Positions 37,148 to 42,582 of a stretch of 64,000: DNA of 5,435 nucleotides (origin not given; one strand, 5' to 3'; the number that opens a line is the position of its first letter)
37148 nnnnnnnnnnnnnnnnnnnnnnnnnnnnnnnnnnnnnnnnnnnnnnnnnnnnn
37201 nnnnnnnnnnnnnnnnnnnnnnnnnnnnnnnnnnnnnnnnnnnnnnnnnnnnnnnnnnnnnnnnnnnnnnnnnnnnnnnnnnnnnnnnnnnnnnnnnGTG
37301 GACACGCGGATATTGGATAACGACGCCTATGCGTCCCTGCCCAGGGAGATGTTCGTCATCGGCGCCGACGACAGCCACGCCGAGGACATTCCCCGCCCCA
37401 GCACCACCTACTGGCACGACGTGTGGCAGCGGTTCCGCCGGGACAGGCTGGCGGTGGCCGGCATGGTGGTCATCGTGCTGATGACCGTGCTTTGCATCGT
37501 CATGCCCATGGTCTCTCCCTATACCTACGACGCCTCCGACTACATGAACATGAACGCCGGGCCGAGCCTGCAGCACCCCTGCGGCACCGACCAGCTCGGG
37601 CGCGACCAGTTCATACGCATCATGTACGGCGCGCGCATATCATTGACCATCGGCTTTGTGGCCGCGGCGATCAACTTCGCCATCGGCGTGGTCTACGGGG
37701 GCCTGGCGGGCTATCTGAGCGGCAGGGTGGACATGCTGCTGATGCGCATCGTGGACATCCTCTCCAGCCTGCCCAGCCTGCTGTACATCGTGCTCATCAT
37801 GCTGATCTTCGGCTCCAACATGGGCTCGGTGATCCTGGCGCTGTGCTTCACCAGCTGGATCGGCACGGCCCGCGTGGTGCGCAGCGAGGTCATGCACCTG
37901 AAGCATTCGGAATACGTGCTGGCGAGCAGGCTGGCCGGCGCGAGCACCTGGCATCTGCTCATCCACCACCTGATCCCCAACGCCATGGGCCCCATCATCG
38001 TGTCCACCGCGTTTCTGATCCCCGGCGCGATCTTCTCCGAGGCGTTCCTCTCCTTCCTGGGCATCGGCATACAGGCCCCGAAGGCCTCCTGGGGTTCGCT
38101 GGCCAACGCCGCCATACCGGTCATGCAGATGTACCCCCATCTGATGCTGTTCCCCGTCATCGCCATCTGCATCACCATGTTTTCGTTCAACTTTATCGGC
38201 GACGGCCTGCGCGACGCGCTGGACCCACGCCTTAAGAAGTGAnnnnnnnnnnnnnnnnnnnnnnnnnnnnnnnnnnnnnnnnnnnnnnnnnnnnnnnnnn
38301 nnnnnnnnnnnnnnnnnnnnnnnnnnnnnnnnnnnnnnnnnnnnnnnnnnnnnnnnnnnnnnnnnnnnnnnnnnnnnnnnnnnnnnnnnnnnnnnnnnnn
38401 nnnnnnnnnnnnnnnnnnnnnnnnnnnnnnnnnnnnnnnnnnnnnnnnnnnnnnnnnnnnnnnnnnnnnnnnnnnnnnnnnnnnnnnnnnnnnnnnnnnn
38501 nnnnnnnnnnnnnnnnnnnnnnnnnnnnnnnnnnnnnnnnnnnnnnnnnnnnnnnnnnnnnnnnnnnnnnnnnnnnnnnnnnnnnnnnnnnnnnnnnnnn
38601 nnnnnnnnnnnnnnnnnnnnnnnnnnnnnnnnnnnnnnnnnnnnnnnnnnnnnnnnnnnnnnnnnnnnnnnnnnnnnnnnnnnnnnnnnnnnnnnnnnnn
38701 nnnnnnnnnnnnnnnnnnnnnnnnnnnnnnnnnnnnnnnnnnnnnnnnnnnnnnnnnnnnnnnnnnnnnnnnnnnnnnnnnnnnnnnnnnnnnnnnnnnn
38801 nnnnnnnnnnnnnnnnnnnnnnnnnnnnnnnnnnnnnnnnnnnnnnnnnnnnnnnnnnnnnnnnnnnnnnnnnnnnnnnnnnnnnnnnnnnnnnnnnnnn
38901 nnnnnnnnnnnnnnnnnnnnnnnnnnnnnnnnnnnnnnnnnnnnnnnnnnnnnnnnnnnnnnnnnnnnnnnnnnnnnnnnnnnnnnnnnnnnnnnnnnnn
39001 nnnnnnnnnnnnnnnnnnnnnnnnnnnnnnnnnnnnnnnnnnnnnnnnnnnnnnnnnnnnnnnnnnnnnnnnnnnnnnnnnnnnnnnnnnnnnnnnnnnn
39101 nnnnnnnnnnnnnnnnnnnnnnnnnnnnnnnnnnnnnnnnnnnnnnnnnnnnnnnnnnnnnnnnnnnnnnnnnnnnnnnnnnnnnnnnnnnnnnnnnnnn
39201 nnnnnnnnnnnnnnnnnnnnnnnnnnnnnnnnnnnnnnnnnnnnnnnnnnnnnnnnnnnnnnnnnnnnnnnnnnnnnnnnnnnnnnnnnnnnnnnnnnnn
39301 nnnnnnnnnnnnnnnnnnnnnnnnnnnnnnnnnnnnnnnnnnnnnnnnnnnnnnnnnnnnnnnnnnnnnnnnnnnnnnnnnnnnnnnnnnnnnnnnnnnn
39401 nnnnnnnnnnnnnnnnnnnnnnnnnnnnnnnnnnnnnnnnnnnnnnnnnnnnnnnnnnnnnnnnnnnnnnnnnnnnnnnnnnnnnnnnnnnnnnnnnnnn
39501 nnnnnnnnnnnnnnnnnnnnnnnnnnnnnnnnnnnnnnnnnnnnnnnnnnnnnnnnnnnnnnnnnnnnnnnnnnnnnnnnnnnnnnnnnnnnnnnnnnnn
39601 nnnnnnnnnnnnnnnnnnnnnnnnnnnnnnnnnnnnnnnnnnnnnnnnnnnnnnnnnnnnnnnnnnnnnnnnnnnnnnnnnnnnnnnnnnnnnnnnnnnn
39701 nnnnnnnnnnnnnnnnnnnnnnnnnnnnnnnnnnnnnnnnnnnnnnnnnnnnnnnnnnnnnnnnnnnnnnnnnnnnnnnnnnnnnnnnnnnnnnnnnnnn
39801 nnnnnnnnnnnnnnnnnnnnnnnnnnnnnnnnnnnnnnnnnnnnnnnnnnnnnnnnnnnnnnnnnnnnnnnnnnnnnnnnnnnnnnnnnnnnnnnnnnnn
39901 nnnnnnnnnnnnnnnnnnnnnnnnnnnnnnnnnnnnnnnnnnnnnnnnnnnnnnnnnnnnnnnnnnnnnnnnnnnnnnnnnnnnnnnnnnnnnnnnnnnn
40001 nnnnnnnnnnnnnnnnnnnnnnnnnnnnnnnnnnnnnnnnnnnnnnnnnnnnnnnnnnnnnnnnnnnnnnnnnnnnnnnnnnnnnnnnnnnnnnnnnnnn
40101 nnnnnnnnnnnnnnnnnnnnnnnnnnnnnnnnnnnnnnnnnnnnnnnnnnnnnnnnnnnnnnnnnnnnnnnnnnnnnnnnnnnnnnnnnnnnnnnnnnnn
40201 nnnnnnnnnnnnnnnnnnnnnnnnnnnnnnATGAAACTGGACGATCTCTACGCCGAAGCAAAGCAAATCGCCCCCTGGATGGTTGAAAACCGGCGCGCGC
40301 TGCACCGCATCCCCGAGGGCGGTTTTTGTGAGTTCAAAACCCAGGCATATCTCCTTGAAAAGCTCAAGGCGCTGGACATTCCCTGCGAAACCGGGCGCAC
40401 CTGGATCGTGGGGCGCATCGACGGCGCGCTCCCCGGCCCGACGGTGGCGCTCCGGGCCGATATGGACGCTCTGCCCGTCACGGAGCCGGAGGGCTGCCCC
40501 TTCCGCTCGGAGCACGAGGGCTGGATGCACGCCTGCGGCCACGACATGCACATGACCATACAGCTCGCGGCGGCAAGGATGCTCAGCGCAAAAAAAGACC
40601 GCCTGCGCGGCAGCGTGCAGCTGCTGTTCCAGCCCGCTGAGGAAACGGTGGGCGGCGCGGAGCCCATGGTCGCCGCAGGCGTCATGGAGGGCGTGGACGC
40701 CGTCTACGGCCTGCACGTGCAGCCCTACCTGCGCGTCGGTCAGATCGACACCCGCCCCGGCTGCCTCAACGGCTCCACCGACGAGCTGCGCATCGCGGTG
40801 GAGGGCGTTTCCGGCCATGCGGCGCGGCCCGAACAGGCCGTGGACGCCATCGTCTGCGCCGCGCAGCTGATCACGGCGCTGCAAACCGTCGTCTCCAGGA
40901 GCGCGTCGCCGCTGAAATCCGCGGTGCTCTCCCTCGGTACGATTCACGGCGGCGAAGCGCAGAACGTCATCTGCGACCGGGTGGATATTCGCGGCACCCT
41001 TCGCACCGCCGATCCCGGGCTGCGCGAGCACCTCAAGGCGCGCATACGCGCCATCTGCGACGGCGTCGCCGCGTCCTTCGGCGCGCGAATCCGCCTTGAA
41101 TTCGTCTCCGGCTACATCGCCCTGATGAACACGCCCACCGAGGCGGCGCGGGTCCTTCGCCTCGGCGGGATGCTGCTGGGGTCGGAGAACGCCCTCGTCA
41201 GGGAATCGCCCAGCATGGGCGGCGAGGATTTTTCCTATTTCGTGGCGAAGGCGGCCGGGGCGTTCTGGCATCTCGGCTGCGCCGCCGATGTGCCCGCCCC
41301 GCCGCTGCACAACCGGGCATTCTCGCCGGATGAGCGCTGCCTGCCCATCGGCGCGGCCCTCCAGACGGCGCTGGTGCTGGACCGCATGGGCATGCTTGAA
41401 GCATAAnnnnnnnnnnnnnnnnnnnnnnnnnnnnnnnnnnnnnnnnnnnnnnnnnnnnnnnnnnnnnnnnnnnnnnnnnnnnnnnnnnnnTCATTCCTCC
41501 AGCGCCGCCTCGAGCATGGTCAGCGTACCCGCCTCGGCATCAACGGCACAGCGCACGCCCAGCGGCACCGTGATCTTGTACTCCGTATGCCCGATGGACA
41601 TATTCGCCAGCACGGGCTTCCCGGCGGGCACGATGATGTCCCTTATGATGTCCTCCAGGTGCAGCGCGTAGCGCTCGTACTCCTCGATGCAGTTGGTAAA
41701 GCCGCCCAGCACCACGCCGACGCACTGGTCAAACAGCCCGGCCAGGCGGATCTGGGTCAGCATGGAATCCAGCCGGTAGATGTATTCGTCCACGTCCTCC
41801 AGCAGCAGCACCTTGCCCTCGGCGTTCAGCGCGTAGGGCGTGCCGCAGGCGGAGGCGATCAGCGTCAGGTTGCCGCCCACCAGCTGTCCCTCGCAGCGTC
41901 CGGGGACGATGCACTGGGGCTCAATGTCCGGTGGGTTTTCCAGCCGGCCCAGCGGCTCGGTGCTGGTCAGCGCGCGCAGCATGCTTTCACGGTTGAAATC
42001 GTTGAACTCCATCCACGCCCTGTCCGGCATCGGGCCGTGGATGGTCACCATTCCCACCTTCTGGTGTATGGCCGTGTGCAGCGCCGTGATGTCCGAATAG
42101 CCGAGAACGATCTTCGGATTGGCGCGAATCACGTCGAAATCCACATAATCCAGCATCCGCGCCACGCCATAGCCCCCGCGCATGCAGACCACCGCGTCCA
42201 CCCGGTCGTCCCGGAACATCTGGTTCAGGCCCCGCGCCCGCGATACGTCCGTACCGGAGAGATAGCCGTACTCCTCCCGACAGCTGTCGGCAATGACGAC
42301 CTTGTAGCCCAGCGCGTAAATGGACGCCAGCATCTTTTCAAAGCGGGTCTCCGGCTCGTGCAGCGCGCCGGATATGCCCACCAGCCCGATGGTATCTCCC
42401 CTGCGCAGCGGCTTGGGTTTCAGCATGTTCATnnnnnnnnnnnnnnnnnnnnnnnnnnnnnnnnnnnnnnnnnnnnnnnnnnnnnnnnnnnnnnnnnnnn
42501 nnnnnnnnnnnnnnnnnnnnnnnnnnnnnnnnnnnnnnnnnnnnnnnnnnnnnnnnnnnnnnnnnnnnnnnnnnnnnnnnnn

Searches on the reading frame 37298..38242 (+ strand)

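Call 92: search_protein_families(library=pfam, max_evalue=1e-8, proteins=[window:37298-38242:+])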
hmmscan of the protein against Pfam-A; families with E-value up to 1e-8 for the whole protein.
window:37298-38242:+ (314 aa): 2 families
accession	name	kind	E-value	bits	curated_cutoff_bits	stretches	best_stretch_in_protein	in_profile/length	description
PF00528.27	BPD_transp_1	-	6.2e-35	121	26.4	1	130-314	1-184/184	Binding-protein-dependent transport system inner membrane component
PF12911.12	OppC_N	-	1.5e-19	70.1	23.9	1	37-89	1-53/53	N-terminal TM domain of oligopeptide transport permease C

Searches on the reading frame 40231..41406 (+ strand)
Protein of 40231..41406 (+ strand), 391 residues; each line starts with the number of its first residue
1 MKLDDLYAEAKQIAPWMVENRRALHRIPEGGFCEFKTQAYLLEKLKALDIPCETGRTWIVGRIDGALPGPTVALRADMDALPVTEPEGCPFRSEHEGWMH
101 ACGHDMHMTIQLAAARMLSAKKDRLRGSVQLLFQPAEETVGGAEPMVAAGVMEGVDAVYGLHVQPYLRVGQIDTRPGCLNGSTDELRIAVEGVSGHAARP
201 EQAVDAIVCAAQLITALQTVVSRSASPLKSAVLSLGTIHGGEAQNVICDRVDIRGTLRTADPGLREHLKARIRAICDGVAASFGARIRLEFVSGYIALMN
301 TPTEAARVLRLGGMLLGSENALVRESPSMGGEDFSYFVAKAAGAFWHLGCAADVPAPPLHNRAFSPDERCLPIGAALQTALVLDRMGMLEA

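Call 92: search_protein_families(library=pfam, max_evalue=1e-8, proteins=[window:40231-41406:+])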
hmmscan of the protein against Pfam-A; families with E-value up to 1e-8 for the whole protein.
window:40231-41406:+ (391 aa): 2 families
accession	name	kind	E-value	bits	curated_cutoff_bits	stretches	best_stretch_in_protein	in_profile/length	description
PF01546.33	Peptidase_M20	-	5.1e-37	128.2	24.6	1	73-382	1-204/206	Peptidase family M20/M25/M40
PF07687.19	M20_dimer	-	3.6e-12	46.6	21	1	186-278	9-101/107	Peptidase dimerisation domain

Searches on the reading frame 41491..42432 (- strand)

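Call 92: search_protein_families(library=pfam, max_evalue=1e-8, proteins=[window:41491-42432:-])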
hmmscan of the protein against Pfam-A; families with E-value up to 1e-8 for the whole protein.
window:41491-42432:- (313 aa): 2 families
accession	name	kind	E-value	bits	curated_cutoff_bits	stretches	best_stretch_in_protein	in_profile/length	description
PF02016.21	Peptidase_S66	-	2.9e-39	134.4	25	1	15-133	1-121/121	LD-carboxypeptidase N-terminal domain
PF17676.7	Peptidase_S66C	-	6.6e-35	120.8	23.7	1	181-296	1-119/120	LD-carboxypeptidase C-terminal domain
